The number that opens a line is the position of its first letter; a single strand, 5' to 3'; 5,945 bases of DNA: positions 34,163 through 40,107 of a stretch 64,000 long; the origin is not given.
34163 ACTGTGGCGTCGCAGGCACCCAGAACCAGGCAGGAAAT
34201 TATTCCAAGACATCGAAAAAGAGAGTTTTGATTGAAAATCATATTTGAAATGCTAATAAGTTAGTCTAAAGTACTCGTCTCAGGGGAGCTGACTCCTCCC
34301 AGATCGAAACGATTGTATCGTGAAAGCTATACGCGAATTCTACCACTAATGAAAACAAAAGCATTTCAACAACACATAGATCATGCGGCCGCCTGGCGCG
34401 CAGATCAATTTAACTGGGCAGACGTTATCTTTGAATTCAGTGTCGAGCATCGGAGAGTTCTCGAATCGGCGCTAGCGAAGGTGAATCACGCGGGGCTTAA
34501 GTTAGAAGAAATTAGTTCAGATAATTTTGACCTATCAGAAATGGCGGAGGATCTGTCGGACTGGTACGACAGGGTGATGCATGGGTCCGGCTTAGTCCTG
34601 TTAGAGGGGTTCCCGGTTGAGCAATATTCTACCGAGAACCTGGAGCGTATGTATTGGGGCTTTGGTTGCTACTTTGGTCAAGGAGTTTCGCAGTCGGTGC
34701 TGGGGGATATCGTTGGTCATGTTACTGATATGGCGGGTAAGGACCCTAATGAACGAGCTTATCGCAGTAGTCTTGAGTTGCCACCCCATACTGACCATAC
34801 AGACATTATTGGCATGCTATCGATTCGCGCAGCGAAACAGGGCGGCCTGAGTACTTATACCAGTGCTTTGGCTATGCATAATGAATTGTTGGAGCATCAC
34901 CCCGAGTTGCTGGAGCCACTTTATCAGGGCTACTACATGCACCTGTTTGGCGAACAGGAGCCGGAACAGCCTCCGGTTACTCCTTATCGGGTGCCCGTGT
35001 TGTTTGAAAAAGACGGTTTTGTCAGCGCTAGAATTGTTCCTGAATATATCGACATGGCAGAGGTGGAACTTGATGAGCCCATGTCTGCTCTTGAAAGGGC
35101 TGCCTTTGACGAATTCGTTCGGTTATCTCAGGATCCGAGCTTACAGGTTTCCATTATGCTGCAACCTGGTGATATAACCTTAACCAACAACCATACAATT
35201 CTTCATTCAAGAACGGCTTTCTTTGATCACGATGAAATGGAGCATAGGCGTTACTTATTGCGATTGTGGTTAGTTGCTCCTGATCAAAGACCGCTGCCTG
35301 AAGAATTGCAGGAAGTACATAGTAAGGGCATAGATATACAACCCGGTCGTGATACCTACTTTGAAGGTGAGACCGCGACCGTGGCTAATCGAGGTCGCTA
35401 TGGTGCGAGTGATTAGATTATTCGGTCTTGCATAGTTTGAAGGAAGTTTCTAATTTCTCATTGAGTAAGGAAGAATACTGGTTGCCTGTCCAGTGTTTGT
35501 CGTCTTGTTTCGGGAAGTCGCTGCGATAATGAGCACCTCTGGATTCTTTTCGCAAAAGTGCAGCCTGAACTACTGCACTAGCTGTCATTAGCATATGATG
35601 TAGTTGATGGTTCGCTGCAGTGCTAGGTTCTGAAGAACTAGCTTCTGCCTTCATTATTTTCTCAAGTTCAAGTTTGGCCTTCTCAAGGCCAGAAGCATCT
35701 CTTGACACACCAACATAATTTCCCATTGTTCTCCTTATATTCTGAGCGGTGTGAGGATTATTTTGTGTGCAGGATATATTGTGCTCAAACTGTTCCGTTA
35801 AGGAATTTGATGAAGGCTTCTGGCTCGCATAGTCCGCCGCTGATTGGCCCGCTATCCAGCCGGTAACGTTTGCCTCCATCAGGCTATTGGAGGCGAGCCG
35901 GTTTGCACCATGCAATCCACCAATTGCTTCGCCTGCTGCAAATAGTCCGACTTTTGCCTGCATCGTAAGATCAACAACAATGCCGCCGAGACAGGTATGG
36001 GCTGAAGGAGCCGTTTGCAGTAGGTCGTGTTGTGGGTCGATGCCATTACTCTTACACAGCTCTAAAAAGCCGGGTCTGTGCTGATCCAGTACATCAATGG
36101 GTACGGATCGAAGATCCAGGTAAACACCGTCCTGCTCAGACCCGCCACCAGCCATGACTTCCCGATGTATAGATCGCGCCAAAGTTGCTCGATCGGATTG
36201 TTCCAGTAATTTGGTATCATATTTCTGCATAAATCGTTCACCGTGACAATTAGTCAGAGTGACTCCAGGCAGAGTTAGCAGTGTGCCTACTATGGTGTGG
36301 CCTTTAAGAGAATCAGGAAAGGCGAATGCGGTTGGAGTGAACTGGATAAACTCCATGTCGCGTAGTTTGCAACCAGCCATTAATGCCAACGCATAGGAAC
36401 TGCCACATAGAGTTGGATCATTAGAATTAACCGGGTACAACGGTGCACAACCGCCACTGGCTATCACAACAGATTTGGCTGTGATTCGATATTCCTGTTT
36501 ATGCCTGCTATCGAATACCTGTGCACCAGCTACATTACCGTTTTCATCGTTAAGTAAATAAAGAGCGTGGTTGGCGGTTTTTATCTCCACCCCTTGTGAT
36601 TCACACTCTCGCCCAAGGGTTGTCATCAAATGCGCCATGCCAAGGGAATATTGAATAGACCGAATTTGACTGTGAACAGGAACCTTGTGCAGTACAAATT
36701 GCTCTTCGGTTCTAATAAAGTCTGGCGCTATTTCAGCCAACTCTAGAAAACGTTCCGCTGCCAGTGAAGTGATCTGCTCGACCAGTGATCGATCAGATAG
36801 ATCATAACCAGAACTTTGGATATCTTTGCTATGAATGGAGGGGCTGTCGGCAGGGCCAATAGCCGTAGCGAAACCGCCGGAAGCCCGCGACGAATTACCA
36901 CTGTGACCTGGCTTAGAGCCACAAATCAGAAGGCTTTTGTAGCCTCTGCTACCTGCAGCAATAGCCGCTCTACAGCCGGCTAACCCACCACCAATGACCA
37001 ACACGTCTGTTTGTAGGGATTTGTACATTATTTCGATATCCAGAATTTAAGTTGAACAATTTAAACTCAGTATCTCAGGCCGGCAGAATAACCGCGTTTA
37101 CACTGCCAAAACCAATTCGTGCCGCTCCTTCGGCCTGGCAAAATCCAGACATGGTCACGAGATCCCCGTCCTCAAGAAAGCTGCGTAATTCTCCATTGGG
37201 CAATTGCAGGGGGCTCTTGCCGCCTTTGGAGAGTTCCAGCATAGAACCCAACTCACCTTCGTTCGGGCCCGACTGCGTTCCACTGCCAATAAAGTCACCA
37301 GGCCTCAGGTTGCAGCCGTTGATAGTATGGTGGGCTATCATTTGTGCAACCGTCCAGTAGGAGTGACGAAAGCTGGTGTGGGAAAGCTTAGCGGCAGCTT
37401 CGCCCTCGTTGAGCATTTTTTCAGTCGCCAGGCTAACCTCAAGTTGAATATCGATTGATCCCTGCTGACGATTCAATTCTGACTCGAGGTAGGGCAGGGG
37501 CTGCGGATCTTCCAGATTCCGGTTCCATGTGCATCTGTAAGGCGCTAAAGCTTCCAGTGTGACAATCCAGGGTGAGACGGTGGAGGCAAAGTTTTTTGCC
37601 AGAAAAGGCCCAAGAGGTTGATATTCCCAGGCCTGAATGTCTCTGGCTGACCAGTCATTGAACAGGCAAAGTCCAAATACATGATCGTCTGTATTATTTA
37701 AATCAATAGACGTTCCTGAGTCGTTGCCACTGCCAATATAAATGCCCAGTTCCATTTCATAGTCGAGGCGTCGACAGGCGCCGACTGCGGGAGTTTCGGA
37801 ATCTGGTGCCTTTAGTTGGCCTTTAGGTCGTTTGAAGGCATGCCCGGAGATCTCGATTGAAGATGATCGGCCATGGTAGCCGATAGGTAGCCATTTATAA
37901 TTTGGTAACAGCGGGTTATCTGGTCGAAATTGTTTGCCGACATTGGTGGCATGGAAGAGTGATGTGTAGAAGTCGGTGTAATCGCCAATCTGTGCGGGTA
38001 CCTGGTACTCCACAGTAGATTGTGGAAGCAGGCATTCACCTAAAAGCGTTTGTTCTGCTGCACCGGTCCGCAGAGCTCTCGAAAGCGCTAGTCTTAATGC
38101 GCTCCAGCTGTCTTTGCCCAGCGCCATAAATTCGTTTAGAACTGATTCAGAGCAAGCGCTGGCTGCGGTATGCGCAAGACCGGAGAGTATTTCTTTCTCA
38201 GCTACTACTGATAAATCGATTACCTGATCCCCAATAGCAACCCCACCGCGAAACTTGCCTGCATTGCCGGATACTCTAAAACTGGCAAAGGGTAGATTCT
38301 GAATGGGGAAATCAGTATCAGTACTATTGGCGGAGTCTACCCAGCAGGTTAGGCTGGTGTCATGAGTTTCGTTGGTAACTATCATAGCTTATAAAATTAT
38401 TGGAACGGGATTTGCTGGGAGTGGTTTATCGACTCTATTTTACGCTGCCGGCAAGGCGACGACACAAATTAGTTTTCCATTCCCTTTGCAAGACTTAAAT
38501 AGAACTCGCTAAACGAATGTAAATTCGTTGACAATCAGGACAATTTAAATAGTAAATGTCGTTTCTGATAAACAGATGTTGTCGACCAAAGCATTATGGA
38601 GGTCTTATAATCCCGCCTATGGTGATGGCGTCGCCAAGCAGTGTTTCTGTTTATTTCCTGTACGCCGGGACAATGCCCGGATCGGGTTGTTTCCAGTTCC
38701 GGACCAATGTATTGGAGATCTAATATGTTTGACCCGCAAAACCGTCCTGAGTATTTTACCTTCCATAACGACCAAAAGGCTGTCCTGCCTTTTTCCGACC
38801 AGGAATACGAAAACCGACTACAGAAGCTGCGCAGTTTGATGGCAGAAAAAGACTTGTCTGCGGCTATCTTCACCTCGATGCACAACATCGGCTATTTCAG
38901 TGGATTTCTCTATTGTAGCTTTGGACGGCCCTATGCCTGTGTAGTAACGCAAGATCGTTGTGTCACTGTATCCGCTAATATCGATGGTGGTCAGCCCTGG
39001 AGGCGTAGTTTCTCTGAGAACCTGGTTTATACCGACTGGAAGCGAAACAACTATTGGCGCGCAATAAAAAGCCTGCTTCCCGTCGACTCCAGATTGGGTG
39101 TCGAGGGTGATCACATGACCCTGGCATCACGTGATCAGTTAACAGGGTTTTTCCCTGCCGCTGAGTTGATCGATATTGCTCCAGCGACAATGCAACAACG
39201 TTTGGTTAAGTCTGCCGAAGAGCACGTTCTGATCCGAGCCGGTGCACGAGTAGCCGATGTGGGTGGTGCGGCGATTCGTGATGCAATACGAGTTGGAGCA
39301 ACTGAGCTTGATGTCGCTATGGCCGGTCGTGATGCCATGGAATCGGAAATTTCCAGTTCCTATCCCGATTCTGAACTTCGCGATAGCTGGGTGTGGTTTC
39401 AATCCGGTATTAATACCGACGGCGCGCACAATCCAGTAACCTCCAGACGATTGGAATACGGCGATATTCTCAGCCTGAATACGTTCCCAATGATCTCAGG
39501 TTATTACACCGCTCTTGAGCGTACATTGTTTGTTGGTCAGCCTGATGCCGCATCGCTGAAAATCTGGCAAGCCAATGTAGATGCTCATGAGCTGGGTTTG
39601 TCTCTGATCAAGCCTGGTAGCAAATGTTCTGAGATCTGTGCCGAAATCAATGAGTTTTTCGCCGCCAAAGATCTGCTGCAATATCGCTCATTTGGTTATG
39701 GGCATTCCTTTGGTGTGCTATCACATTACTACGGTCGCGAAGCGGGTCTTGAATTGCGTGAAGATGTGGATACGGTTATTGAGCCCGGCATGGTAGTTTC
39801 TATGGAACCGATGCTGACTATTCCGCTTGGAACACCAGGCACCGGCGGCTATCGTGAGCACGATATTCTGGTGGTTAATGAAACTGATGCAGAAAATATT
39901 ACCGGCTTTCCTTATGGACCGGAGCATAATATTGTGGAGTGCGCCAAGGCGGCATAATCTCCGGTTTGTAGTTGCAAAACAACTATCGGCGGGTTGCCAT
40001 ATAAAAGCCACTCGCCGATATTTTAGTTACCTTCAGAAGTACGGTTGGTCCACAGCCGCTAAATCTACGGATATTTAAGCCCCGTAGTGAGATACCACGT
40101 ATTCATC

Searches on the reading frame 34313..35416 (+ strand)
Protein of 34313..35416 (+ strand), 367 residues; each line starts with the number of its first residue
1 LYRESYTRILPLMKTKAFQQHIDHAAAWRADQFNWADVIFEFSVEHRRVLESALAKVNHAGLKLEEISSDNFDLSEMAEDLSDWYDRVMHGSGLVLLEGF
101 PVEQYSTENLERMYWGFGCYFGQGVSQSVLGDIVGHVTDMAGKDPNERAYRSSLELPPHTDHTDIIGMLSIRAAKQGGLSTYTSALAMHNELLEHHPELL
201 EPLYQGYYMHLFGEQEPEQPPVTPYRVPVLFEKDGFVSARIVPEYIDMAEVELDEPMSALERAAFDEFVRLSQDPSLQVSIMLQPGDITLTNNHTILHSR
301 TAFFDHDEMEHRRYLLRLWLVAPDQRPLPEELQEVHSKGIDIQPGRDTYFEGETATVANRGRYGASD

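Call 71: search_protein_families(library=pfam, proteins=[window:34313-35416:+], max_evalue=0.00001)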
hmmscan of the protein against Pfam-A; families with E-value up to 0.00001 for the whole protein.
window:34313-35416:+ (367 aa): 1 family
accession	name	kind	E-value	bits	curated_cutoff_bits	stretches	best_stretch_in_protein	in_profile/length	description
PF02668.22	TauD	-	1.4e-32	114.2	27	1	67-319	9-267/267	Taurine catabolism dioxygenase TauD, TfdA family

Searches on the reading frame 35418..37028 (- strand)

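Call 71: search_protein_families(library=pfam, proteins=[window:35418-37028:-], max_evalue=0.00001)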
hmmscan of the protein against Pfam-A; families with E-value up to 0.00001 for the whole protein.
window:35418-37028:- (536 aa): 6 families
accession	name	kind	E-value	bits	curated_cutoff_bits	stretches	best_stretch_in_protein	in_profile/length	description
PF00890.30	FAD_binding_2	-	6.3e-55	187.5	20.4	1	8-383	1-414/414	FAD binding domain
PF02910.25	Succ_DH_flav_C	-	1e-18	67.9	20.8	1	429-518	2-99/130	Fumarate reductase flavoprotein C-term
PF01266.30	DAO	-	4.5e-12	46.6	27.9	1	8-103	1-81/353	FAD dependent oxidoreductase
PF07992.20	Pyr_redox_2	-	6.7e-10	39.3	26.1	1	8-201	2-117/291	Pyridine nucleotide-disulphide oxidoreductase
PF03486.20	HI0933_like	-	7.5e-07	29.3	50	0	132-395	109-243/244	HI0933-like protein Rossmann domain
PF01134.28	GIDA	-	8e-06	25.6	22.1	0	8-35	1-28/391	Glucose inhibited division protein A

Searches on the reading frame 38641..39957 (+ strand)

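Call 72: search_protein_families(library=pfam, proteins=[window:38641-39957:+], max_evalue=0.00001)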
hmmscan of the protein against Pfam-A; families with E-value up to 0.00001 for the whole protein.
window:38641-39957:+ (438 aa): 2 families
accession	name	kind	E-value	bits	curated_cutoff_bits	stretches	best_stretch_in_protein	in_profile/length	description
PF00557.29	Peptidase_M24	-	1.8e-30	106.7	23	1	197-414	2-208/208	Metallopeptidase family M24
PF01321.24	Creatinase_N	-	5e-17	63.1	22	1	59-189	1-128/128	Creatinase/Prolidase N-terminal domain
